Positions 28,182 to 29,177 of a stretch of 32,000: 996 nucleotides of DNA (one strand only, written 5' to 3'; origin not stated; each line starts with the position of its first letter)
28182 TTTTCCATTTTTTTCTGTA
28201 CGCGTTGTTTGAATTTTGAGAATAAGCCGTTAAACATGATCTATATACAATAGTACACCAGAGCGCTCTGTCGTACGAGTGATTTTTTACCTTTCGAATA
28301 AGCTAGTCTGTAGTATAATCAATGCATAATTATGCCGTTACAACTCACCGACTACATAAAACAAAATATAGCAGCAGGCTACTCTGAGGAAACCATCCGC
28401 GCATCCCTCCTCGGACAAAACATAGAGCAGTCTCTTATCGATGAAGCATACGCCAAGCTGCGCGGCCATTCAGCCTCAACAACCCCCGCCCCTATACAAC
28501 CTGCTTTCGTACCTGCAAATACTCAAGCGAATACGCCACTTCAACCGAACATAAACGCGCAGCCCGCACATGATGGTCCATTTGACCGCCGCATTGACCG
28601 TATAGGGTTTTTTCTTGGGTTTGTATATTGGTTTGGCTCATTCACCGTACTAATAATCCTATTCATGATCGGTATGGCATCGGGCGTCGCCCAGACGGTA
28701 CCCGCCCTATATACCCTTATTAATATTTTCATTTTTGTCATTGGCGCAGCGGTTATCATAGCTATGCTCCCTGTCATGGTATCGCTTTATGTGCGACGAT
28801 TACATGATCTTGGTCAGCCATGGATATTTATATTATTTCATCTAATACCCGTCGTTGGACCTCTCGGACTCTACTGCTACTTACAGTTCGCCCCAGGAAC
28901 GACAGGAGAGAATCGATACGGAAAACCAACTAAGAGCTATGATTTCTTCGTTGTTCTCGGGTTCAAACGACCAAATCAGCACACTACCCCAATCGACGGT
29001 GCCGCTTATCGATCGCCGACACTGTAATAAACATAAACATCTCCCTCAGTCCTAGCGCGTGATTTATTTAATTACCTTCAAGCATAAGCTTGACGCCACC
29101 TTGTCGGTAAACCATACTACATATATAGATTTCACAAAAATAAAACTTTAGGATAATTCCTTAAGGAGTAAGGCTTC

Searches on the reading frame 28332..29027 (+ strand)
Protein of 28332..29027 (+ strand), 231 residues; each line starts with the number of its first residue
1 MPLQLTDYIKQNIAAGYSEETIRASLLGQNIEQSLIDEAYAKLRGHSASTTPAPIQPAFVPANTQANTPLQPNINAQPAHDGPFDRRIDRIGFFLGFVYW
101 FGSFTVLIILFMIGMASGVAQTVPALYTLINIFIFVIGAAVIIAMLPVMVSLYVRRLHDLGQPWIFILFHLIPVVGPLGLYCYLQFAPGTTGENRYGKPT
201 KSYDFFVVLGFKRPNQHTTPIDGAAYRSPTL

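Call 83: search_protein_families(library=pfam, proteins=[window:28332-29027:+], max_evalue=0.001)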
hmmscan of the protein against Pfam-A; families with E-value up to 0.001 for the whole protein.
window:28332-29027:+ (231 aa): 1 family
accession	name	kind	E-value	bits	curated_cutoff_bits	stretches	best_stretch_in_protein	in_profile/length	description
PF05656.20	DUF805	-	3.6e-17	63.3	25.7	1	85-198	5-111/111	Protein of unknown function (DUF805)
